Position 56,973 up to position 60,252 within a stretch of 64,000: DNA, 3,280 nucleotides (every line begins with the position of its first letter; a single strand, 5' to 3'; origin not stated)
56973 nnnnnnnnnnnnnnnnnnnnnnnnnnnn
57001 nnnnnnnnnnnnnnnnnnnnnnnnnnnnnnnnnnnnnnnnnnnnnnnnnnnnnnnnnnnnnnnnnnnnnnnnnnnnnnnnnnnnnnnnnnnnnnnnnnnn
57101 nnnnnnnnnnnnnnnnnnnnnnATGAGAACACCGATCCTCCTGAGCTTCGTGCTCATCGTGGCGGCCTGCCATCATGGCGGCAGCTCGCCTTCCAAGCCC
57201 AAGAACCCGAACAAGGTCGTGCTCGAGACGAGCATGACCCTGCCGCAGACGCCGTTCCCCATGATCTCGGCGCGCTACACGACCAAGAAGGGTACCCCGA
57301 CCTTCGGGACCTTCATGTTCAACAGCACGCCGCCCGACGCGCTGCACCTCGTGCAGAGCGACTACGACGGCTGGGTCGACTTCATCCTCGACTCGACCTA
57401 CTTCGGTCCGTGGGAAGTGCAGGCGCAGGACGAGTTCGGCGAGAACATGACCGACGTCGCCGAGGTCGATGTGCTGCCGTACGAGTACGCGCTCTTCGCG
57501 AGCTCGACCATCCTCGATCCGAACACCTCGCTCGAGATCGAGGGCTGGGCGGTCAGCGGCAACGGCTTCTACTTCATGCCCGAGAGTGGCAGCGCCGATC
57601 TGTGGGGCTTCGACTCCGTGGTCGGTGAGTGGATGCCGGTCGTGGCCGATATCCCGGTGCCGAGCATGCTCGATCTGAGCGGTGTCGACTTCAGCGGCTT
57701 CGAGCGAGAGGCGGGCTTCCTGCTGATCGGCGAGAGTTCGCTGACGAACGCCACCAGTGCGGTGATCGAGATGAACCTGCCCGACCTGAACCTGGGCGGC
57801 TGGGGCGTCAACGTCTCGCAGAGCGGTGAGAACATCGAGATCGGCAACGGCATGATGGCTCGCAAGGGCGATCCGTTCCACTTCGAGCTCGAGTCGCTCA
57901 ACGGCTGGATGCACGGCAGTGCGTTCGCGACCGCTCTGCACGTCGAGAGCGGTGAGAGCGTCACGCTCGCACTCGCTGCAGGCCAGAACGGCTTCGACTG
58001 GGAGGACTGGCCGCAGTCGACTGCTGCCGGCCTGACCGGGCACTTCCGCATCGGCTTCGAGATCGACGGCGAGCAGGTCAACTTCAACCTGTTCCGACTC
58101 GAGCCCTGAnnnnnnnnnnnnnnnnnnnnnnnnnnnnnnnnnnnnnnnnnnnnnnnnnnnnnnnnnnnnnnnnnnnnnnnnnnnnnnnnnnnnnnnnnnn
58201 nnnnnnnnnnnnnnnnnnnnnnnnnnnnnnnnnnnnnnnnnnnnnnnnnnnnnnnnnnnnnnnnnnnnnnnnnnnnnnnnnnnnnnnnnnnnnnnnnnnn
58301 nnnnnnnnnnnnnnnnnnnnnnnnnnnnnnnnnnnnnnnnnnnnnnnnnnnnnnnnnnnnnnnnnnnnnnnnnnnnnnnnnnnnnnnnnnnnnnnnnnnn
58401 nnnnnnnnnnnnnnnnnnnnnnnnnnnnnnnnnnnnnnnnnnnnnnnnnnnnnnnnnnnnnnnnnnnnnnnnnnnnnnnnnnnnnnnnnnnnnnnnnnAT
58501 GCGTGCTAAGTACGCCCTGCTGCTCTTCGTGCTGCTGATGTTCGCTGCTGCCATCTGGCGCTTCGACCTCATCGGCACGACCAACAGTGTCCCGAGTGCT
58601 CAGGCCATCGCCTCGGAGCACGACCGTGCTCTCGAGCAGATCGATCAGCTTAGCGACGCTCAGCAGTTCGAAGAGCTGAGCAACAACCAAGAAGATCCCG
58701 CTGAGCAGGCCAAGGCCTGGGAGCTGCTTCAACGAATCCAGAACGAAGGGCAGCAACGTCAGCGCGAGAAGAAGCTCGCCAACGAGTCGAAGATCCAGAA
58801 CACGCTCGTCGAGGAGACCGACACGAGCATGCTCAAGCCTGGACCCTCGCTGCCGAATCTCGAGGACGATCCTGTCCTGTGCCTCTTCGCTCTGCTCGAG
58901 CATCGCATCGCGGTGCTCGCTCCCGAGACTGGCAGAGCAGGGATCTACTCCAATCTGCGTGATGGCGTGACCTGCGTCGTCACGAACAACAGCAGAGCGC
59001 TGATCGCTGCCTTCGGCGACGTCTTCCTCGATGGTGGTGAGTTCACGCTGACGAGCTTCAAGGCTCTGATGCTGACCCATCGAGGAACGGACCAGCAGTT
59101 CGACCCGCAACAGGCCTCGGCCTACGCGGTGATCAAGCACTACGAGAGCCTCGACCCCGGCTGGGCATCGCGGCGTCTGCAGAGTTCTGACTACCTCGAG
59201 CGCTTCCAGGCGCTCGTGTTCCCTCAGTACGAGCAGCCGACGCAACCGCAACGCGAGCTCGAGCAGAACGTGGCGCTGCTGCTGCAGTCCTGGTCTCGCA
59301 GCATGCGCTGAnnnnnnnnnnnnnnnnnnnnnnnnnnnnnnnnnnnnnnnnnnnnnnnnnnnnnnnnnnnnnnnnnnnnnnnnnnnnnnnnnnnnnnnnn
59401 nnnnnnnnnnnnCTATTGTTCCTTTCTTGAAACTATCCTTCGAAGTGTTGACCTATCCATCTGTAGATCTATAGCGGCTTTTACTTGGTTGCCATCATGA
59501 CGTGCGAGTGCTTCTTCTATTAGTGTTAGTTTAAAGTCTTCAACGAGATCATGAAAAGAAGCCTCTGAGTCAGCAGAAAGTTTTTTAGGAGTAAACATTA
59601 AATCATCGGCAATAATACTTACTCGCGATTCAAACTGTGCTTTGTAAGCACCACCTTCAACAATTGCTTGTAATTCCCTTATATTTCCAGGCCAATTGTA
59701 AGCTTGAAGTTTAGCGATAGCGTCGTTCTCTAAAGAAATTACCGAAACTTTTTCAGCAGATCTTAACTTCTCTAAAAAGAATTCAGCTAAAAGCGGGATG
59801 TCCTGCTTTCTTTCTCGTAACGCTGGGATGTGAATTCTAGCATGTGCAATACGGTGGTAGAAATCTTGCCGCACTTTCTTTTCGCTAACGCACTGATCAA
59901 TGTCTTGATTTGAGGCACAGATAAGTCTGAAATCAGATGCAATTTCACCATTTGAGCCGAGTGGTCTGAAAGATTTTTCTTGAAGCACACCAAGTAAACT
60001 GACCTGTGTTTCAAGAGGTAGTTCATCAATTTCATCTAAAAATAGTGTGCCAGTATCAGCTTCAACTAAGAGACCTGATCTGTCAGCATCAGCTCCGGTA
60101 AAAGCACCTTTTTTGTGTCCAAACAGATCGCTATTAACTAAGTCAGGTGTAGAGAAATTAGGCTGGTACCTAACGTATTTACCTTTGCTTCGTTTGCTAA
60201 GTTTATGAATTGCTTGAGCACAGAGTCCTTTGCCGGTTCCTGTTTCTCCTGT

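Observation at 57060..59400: Two-gene cassette with extreme GC/GC3 embedded in a ~40% GC genome, next to the tRNA cluster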

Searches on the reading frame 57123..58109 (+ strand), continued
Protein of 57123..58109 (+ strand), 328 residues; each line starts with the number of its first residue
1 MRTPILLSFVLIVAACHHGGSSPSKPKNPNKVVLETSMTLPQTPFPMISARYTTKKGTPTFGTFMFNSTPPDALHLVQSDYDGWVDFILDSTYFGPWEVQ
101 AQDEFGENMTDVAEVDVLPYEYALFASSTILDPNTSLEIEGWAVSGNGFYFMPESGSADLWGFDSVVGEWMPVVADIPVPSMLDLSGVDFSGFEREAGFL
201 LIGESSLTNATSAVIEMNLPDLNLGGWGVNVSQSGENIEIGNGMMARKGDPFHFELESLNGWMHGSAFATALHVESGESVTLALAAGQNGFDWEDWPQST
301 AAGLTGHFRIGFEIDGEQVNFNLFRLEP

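Call 54: search_solved_structures(query=window:57123-58106:+, max_evalue=1)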
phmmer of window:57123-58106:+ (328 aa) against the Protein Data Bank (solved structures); distinct sequences matched with E-value up to 1: 8.
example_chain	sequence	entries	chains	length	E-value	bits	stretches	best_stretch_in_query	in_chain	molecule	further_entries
8ji0_A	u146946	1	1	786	0.0014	20.9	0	121-168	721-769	Maltose/maltodextrin-binding periplasmic protein,Hemorrhagic toxin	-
8jhz_A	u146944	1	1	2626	0.17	14.1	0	121-168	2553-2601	Hemorrhagic toxin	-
4nbx_A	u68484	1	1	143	0.27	13.4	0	133-165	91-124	TcdA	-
4nbz_A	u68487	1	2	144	0.28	13.4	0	133-165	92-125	TcdA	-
2f6e_A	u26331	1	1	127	0.29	13.3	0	133-166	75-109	Toxin A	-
5umi_C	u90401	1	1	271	0.5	12.6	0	133-165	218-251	Toxin A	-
3lyp_A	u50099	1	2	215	0.63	12.2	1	59-114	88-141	Stringent starvation protein A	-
2g7c_A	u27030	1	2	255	1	11.6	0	133-165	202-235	Toxin A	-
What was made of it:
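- On Cell-wall-binding / CROP repeat proteins (gene A product): There is a single weak match of residues 121-168 to CROP regions of TcsH/TcdA (E = 1.4e-3 for the best hit, the others above 0.1; call 54).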

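Call 61: search_dna_similar(query=window:57123-58106:+, collection=phages, mode=protein, max_evalue=0.01, max_rows=5)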
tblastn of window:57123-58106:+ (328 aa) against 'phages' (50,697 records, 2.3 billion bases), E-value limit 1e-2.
No match.

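Call 78: list_cluster_members(proteins=[P0001, P0002])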
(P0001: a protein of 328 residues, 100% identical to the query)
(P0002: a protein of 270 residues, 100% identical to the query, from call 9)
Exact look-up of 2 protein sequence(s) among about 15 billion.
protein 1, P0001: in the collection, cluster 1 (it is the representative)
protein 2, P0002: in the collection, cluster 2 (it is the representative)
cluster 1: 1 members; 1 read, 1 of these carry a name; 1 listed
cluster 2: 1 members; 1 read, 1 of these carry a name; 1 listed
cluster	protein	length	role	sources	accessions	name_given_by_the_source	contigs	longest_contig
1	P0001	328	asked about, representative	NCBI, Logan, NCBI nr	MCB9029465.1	MAG: hypothetical protein H6619_00300 [Deltaproteobacteria bacterium] | hypothetical protein [Deltaproteobacteria bacterium]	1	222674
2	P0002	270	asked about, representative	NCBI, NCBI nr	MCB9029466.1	MAG: hypothetical protein H6619_00305 [Deltaproteobacteria bacterium] | hypothetical protein [Deltaproteobacteria bacterium]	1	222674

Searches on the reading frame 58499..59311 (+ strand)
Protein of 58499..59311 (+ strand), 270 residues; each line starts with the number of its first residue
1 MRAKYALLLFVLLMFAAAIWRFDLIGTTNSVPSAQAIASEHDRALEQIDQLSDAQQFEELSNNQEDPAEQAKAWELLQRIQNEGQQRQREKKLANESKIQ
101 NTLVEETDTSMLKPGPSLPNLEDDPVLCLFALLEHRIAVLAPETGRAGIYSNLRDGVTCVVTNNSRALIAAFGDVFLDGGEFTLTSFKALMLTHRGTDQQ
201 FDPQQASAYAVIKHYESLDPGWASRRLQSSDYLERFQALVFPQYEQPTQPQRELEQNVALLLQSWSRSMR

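Call 6: search_protein_families(library=pfam, proteins=[window:58499-59311:+], max_evalue=1)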
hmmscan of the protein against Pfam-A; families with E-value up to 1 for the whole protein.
window:58499-59311:+ (270 aa): 0 families

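Call 7: search_protein_families(library=ncbifam, proteins=[window:58499-59311:+], max_evalue=1)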
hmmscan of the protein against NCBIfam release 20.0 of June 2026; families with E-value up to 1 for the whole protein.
window:58499-59311:+ (270 aa): 1 family
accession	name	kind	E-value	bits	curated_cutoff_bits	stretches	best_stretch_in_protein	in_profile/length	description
NF041416.1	halo_CC_star_2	equivalog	0.78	10.2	140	0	44-91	6-53/113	halo-CC-star protein HcsL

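Call 9: find_homologous_proteins(query=window:58499-59308:+, max_evalue=0.01)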
Query window:58499-59308:+ (270 aa): 1 proteins with E <= 0.01 among 1124 candidates.
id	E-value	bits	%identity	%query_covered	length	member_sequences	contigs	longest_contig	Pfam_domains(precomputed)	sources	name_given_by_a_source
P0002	1.0e-173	593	100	100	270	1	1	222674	-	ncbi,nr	ncbi:MAG: hypothetical protein H6619_00305 [Deltaproteobacteria bacterium]|nr:hypothetical protein [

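Call 36: predict_structure(protein=window:58499-59308:+)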
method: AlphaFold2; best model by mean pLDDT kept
length: 270 residues; sequences in the alignment: 1
mean_pLDDT: 47.6   pTM: 0.24
mean pLDDT of the five models: 47.6, 46.9, 46.7, 45.8, 41.5
residues with pLDDT >= 90: 0; 70-90: 52; 50-70: 27; < 50: 191
segments of 3 or more residues with pLDDT < 50: 23-41, 100-270
pLDDT, mean of each block of 10 residues (from residue 1): 74 76 43 42 53 72 72 83 81 63 38 34 42 39 35 33 33 34 38 32 36 40 42 43 39 40 30
secondary structure, 60 per line:
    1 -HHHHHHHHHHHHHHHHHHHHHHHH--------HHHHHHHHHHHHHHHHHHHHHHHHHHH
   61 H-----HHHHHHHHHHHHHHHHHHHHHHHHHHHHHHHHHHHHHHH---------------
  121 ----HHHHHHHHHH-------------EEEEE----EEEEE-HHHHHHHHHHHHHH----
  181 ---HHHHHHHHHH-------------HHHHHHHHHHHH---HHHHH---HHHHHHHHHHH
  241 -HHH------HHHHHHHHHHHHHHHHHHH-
elements in order: H2-25 H34-61 H67-105 H125-134 E148-152 E157-161 H163-176 H184-193 H207-218 H222-226 H230-240 H251-269
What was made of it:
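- The B model has helices 2-25, 34-61 and 67-105 at pLDDT 72-83 (call 36).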

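Call 42: find_related_loci(query=window:58499-59308:+, collection=viral_contigs, flank=5000)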
Query window:58499-59308:+ (270 aa) in viral_contigs; peptide patterns used: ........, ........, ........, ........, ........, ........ (x = any residue, [..] = any of these).
6 stretches matched a pattern, but none encodes a relative of the query by tblastn (E <= 1e-3).

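Call 44: search_dna_similar(query=window:58499-59308:+, collection=plasmids, mode=protein, max_evalue=0.01, max_rows=8)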
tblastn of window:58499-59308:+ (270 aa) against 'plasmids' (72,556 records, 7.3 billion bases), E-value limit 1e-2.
No match.

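Call 49: find_encoding_contigs(protein=P0002, flank=10000, max_places=4)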
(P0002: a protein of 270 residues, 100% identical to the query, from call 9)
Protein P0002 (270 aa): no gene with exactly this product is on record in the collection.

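Call 52: search_protein_families(library=phrogs, proteins=[window:58499-59311:+], max_evalue=0.1)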
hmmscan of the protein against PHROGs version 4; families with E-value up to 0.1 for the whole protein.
window:58499-59311:+ (270 aa): 0 families

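Call 53: search_protein_families(library=padloc, proteins=[window:58499-59311:+], max_evalue=0.1)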
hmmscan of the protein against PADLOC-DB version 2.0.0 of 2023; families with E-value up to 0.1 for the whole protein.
window:58499-59311:+ (270 aa): 0 families

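Call 55: search_solved_structures(query=window:58499-59308:+, max_evalue=1)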
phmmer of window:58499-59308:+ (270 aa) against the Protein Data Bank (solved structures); distinct sequences matched with E-value up to 1: 0.
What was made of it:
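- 58499..59311 (+): Gene B: 270-aa ORFan with an N-terminal membrane helix, two long helices and an unmodelled C-terminal domain; GC3 0.79; NCBI MCB9029466.1. No family or PDB match (calls 6, 7, 52, 53, 55).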

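Call 62: search_dna_similar(query=window:58499-59308:+, collection=phages, mode=protein, max_evalue=0.01, max_rows=5)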
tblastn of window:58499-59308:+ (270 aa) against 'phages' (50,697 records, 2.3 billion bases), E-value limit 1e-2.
No match.

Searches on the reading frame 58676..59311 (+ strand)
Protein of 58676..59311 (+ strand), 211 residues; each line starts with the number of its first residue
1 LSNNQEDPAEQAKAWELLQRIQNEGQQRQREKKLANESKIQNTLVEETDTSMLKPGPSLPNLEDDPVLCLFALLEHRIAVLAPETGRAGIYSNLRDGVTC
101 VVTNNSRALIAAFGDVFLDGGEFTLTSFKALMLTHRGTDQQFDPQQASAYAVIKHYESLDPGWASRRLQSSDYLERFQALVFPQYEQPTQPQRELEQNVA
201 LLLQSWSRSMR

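Call 48: find_encoding_contigs(protein=window:58676-59311:+, flank=5000, max_places=4)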
Protein window:58676-59311:+ (211 aa): no gene with exactly this product is on record in the collection.

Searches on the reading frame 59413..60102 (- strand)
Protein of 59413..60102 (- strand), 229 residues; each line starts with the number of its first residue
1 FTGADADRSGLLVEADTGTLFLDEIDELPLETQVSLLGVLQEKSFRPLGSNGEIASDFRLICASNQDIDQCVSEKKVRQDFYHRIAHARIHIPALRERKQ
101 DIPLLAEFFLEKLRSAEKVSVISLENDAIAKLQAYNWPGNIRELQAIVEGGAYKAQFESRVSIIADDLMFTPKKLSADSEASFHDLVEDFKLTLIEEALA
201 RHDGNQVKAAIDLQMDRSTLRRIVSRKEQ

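Call 71: find_encoding_contigs(protein=window:59413-60102:-, flank=5000, max_places=4)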
Protein window:59413-60102:- (229 aa): no gene with exactly this product is on record in the collection.
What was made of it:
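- The fourth junction (right of B) was not recovered independently (calls 48, 49, 71). The right junction of B was not independently recovered (calls 48, 49, 71).
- Tried and rejected: Guessed partial products of Logan contigs were not found (calls 48, 71).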
